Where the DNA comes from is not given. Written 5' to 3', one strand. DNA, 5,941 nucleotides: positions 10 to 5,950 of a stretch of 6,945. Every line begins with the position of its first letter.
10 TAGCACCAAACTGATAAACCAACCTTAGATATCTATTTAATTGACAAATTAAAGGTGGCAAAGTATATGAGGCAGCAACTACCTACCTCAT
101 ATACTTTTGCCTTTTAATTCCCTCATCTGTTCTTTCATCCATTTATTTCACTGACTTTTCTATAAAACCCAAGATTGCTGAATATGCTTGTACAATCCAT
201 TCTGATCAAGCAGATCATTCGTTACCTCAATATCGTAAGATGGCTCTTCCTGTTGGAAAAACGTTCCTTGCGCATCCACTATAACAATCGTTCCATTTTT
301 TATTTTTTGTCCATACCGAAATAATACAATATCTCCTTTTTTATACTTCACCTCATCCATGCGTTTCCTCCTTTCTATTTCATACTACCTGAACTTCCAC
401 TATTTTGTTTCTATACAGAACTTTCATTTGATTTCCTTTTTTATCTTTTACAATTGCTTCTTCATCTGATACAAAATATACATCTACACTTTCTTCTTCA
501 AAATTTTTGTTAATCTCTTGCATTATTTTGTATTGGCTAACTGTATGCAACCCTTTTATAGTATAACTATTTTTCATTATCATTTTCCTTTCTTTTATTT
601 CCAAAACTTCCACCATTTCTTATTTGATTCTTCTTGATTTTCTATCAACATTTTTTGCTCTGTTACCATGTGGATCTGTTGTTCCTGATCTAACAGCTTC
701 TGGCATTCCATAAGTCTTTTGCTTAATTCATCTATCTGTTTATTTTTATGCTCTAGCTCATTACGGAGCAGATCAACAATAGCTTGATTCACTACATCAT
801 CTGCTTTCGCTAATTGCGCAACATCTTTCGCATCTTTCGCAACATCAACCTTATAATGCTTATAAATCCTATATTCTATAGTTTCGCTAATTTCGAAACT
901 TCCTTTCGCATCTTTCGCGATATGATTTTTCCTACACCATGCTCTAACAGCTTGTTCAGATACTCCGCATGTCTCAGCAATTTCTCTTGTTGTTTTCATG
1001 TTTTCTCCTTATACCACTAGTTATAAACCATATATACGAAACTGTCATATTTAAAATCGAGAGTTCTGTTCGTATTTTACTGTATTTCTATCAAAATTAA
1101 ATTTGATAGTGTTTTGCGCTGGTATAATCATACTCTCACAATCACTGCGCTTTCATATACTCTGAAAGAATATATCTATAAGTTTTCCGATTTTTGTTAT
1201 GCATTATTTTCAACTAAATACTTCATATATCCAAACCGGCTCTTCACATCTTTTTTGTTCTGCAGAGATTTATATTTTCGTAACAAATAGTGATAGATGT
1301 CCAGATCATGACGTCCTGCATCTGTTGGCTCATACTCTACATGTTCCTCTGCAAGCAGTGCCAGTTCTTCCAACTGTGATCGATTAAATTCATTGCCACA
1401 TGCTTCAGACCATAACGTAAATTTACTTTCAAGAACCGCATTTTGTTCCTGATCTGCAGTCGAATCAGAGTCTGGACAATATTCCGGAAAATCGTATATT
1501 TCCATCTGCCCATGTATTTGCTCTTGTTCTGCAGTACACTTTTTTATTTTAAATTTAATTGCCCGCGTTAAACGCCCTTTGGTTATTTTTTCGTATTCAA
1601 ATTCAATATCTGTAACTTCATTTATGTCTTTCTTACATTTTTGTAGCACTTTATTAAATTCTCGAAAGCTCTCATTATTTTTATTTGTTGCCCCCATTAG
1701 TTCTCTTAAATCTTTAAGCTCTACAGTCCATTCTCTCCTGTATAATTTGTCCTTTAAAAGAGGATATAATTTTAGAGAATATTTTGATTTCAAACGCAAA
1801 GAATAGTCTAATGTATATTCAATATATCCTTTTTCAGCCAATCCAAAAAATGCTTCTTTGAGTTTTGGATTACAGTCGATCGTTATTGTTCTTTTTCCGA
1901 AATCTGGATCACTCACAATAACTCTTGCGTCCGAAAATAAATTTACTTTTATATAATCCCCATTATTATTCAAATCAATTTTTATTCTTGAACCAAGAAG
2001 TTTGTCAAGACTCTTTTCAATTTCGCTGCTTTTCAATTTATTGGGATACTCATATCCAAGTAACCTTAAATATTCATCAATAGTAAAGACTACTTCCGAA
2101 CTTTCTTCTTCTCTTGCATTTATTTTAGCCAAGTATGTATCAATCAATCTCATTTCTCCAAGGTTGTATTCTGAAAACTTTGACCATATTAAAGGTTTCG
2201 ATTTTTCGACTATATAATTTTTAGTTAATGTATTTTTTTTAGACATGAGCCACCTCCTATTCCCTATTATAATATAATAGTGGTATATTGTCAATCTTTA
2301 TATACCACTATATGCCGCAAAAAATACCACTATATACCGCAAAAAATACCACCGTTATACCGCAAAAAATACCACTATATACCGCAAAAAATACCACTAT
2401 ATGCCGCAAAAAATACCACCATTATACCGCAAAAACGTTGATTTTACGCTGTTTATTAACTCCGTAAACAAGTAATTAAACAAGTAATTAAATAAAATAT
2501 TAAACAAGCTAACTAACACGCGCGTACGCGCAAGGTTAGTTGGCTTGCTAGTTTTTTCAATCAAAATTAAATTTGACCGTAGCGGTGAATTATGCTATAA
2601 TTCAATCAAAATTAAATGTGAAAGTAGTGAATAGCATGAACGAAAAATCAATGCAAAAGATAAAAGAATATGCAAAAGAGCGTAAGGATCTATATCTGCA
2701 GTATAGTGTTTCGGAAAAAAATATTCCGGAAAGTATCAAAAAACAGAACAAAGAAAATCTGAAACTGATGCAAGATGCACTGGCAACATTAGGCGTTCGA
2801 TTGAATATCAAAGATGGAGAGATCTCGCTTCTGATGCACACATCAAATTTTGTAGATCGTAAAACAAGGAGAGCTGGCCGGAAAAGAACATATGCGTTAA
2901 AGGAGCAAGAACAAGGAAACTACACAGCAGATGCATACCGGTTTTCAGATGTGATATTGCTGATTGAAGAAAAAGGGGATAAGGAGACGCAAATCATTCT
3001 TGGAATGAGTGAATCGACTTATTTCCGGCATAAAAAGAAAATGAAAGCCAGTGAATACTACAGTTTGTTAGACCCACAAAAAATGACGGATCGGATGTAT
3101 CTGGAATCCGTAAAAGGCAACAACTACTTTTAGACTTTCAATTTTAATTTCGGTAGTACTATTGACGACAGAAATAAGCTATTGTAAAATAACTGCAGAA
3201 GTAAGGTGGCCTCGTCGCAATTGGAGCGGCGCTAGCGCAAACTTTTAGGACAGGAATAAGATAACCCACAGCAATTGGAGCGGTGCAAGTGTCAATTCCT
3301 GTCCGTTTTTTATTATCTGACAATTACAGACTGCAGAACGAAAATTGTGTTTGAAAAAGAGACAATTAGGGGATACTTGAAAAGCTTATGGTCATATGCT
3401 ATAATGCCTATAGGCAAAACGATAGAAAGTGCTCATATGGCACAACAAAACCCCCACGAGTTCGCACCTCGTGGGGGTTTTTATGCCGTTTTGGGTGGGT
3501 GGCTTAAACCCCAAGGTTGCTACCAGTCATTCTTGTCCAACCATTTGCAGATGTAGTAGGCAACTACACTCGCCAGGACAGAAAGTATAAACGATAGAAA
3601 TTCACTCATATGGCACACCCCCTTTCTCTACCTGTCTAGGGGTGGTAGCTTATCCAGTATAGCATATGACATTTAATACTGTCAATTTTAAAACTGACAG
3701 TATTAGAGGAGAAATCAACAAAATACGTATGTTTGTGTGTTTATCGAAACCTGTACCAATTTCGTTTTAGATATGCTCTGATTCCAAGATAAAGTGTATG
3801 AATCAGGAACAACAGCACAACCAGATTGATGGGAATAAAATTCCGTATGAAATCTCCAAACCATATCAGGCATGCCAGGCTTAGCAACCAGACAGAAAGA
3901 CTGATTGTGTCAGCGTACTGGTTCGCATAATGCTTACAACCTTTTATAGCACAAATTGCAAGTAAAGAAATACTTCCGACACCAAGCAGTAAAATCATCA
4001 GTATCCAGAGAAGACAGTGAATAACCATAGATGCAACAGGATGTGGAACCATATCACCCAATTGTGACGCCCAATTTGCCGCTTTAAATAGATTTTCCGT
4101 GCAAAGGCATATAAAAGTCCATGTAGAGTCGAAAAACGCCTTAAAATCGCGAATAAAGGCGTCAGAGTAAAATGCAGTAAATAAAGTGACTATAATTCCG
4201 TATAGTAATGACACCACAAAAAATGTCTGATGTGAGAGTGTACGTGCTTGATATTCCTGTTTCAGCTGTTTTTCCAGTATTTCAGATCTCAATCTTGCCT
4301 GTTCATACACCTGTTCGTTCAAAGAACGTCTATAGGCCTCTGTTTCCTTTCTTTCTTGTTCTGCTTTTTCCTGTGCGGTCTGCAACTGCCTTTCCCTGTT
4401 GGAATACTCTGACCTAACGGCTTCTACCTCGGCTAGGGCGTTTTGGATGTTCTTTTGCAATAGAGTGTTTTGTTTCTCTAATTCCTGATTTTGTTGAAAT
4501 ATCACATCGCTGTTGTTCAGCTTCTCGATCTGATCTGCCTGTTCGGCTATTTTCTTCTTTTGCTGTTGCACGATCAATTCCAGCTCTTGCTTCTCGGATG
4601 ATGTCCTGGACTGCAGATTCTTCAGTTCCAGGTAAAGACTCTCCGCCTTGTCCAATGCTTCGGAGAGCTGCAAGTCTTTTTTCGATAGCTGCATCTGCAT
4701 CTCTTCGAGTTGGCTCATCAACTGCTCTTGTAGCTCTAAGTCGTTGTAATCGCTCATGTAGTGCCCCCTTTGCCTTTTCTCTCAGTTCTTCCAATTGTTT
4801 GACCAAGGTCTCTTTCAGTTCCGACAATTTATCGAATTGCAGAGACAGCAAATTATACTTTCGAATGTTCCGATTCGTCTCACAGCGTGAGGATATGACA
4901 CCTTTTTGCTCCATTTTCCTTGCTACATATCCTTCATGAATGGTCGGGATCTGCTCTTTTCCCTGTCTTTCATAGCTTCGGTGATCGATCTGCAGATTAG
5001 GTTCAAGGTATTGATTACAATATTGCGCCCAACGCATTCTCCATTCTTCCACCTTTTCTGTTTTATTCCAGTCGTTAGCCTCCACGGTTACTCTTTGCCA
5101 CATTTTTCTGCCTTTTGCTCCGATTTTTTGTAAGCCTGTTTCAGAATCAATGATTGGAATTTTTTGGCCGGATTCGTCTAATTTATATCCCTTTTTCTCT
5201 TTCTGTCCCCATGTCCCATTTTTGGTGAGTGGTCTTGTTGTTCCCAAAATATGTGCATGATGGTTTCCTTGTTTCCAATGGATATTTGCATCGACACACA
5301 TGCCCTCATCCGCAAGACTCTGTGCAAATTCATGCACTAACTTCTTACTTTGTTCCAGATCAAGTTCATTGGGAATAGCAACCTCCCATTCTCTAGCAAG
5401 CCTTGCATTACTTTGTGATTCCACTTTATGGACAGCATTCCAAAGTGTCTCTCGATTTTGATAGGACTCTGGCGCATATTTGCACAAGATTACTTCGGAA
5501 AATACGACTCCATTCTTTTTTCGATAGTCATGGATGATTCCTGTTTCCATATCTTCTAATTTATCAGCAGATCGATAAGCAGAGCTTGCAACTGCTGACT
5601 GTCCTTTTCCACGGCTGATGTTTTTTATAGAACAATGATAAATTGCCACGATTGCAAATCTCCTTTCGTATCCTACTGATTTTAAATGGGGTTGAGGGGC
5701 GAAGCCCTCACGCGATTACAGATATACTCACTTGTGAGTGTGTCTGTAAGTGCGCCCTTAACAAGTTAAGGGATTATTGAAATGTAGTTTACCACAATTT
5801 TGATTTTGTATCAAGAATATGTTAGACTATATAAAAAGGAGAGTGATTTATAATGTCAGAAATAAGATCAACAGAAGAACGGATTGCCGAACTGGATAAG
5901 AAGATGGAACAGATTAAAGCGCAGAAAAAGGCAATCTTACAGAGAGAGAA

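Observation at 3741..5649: Relaxase gene split at a G5 homopolymer: frameshifted MobA/MobL with a C-terminal membrane domain, or a mobB-like overlapping gene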

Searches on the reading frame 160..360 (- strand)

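Call 66: search_protein_families(library=pfam, proteins=[window:160-360:-], max_evalue=1)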
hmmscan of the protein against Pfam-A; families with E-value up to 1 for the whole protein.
window:160-360:- (66 aa): 1 family
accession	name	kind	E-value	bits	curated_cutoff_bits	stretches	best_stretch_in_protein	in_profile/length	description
PF00717.28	Peptidase_S24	-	0.0028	17.8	23.3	1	2-34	46-77/116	Peptidase S24-like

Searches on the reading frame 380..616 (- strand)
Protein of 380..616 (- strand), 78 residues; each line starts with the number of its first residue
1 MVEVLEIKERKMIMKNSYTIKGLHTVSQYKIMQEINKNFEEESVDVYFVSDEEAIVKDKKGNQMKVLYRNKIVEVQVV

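Call 66: search_protein_families(library=pfam, proteins=[window:380-616:-], max_evalue=1)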
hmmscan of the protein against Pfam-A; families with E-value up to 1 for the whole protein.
window:380-616:- (78 aa): 1 family
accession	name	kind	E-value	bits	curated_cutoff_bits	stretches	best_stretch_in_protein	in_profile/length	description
PF01524.22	Gemini_V2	-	0.04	14.6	21.2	1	19-70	12-63/78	Geminivirus V2 protein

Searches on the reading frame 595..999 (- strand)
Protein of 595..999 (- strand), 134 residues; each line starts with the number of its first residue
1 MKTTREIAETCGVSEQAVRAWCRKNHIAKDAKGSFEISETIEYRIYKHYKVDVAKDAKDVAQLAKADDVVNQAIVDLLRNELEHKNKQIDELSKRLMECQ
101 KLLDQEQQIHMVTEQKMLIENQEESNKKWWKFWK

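Call 3: search_protein_families(library=pfam, proteins=[window:595-999:-], max_evalue=0.01)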
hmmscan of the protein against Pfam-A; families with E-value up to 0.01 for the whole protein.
window:595-999:- (134 aa): 4 families
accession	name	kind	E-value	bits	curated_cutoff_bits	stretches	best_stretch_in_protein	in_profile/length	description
PF12728.13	HTH_17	-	0.00088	19.9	27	1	3-28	3-29/51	Helix-turn-helix domain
PF06056.18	Terminase_5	-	0.002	18.5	20.3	1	5-45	17-56/58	Putative ATPase subunit of terminase (gpP-like)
PF08281.18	Sigma70_r4_2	-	0.0042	17.1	25.7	1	3-21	28-46/54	Sigma-70, region 4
PF15943.11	YdaS_toxin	-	0.0051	17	30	0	6-27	13-35/65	Bacterial toxin YdaS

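Call 50: search_protein_families(library=ncbifam, proteins=[window:595-999:-], max_evalue=0.01)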
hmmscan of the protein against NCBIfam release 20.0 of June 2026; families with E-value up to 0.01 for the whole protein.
window:595-999:- (134 aa): 1 family
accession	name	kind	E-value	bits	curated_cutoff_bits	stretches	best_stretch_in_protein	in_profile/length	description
NF038291.1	rep_pAB02_ORF2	subfamily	1.4e-05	25.5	85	1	6-118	7-120/172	plasmid replication DNA-binding protein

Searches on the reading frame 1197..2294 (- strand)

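Call 3: search_protein_families(library=pfam, proteins=[window:1197-2294:-], max_evalue=0.01)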
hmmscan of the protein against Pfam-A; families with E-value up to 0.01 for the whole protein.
window:1197-2294:- (365 aa): 2 families
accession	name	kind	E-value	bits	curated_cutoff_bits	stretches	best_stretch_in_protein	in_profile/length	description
PF01051.27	Rep3_N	-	1.2e-20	74.7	22.4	1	29-181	2-141/141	Initiator Replication protein, WH1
PF21205.3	Rep3_C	-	2.2e-12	47.4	21.1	1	192-250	1-59/59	Initiator Rep protein, WH2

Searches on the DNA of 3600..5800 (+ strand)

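Call 4: search_dna_similar(query=window:3600-5800:+, collection=plasmids, mode=near, max_rows=30)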
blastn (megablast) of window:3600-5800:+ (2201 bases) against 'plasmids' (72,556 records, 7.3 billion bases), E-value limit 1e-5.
No match.

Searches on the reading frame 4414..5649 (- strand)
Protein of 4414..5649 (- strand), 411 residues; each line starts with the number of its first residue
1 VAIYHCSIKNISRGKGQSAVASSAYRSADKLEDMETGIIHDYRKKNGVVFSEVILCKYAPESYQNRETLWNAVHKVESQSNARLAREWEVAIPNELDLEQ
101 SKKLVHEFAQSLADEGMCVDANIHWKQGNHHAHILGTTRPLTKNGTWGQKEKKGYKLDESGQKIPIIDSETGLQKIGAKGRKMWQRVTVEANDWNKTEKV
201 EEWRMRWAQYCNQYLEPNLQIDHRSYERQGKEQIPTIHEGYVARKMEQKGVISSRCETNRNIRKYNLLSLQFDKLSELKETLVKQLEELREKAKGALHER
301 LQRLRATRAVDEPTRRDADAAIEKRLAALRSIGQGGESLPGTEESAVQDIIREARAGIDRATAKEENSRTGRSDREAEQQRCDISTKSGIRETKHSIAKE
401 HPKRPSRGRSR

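Call 3: search_protein_families(library=pfam, proteins=[window:4414-5649:-], max_evalue=0.01)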
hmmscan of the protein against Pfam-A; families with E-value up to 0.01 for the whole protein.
window:4414-5649:- (411 aa): 1 family
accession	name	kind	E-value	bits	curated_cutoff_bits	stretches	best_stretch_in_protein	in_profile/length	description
PF03389.21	MobA_MobL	-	7.5e-79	265.1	26.7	1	17-249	1-224/224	MobA/MobL family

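Call 50: search_protein_families(library=ncbifam, proteins=[window:4414-5649:-], max_evalue=0.01)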
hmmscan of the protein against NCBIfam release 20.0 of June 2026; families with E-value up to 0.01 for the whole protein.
window:4414-5649:- (411 aa): 4 families
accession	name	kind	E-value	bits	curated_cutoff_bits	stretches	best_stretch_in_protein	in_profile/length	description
NF041496.1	MobQ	equivalog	1.3e-66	224.2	200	1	1-229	1-197/197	MobQ family relaxase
TIGR02768.1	TraA_Ti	equivalog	2.9e-63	214.4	590.45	1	1-267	1-245/751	Ti-type conjugative transfer relaxase TraA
NF010464.0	PRK13889.1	subfamily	1e-56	192.4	1015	2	1-152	1-157/992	conjugal transfer relaxase TraA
NF010402.0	PRK13826.1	subfamily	2.8e-32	111.6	1317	1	1-254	1-248/1102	Dtr system oriT relaxase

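Call 53: search_solved_structures(query=window:4414-5649:-, max_evalue=0.001)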
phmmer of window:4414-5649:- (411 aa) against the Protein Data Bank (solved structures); distinct sequences matched with E-value up to 0.001: 2.
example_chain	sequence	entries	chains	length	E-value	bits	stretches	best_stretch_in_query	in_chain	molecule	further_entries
4ht4_A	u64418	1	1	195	1.6e-34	122.8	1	2-152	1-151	Nicking enzyme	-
2ns6_A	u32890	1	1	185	3.4e-07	32.8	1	2-139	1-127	Mobilization protein A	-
